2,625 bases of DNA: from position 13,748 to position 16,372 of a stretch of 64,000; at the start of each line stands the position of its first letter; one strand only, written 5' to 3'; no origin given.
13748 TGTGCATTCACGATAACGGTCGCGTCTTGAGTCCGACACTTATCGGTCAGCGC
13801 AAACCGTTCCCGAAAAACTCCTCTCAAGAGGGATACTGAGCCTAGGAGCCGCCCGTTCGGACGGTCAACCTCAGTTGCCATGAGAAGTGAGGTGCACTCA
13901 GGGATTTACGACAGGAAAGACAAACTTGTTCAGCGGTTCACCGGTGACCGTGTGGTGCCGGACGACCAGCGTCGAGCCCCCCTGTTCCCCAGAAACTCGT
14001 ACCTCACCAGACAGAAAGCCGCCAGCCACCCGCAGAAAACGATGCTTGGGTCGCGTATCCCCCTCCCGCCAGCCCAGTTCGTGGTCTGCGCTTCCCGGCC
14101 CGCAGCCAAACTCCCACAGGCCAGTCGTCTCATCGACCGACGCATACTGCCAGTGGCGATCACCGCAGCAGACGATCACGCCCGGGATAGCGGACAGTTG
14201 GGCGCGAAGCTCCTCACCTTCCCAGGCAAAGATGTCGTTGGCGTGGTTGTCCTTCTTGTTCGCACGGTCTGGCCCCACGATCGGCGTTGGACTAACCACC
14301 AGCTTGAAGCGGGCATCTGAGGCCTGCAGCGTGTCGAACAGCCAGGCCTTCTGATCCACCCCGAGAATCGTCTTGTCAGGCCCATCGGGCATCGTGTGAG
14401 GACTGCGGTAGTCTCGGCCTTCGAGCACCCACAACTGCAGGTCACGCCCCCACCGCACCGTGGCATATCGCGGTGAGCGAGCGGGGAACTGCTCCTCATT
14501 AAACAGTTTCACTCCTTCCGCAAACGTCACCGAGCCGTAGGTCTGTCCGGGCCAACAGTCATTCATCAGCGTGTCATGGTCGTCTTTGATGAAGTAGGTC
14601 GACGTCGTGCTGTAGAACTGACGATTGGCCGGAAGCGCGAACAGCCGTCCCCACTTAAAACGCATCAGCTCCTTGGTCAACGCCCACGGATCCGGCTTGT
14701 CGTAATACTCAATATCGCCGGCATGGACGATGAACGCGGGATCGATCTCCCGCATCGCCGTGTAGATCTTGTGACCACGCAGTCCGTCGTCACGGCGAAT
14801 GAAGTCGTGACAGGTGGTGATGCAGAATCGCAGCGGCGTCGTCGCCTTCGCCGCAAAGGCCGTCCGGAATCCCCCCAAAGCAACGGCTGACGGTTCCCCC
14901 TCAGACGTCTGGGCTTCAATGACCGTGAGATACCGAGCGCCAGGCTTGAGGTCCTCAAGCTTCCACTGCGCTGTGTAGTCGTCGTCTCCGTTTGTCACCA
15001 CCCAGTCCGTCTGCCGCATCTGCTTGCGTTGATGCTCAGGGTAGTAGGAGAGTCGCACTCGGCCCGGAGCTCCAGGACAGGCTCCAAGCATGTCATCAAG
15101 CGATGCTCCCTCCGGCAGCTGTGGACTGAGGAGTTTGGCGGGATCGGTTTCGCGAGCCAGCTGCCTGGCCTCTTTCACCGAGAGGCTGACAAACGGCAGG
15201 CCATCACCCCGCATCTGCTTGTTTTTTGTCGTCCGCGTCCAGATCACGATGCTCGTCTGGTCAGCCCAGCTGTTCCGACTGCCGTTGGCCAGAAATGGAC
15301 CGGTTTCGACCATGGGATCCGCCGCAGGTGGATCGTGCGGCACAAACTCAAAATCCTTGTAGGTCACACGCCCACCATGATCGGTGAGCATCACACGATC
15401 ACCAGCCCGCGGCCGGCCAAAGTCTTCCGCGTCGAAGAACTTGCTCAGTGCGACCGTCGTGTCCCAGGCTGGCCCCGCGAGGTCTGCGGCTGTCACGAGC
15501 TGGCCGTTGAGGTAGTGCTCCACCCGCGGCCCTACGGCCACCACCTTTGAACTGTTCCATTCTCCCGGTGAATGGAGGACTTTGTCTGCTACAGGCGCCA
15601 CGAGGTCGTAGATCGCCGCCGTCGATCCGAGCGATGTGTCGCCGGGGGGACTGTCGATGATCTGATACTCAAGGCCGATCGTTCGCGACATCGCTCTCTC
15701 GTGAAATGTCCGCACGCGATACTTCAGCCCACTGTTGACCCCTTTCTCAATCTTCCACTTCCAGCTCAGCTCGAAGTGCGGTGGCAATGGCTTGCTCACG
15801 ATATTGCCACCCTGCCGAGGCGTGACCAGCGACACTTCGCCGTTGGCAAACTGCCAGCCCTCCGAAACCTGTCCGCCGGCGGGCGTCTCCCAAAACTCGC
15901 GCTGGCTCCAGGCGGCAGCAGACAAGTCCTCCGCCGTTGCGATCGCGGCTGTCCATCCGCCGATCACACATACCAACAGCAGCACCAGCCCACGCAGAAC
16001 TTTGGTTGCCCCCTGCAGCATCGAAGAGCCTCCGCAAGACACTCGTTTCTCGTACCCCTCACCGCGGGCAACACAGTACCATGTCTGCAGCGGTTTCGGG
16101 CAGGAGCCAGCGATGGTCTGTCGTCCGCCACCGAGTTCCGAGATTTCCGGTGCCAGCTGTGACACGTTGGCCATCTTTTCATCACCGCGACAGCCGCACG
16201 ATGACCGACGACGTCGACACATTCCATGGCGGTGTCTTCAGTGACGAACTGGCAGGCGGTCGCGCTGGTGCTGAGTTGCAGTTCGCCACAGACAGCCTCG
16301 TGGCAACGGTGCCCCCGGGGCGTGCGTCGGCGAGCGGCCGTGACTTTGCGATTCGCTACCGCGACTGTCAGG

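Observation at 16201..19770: M48 protease + triple AIM24 operon: candidate membrane-stress/proteostasis machine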

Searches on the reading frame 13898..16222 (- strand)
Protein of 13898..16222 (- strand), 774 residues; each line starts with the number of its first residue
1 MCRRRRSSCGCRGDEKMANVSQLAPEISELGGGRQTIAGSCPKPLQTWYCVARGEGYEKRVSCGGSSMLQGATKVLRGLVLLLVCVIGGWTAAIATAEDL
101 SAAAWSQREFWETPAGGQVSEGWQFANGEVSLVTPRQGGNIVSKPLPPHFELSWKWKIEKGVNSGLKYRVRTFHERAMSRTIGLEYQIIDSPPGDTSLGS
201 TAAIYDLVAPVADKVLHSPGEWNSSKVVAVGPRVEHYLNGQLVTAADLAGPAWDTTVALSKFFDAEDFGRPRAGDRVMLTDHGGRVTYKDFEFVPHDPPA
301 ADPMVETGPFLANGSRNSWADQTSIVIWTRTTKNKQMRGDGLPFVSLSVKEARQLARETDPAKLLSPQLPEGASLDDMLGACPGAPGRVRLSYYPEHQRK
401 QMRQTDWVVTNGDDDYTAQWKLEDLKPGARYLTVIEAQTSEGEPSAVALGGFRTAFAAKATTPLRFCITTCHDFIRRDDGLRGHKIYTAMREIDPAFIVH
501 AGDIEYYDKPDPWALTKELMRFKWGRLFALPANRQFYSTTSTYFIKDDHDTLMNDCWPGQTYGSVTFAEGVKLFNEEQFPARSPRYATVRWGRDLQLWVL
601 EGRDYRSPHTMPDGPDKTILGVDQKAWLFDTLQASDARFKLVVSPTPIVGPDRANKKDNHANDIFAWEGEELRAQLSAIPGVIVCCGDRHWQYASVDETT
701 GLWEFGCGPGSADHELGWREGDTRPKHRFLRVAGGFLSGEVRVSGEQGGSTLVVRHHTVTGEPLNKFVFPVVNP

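Call 7: search_protein_families(library=pfam, proteins=[window:13898-16222:-], max_evalue=0.01)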
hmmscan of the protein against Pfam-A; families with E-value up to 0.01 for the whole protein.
window:13898-16222:- (774 aa): 3 families
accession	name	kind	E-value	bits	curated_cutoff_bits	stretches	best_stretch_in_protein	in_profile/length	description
PF06439.18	3keto-disac_hyd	-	3.1e-24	86.5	26.8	1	111-292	14-185/187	3-keto-disaccharide hydrolase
PF09423.15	PhoD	-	1.2e-18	67.7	27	1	466-712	1-293/343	PhoD-like phosphatase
PF16655.11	PhoD_N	-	0.00042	21.2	30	1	322-433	10-74/90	PhoD-like phosphatase, N-terminal domain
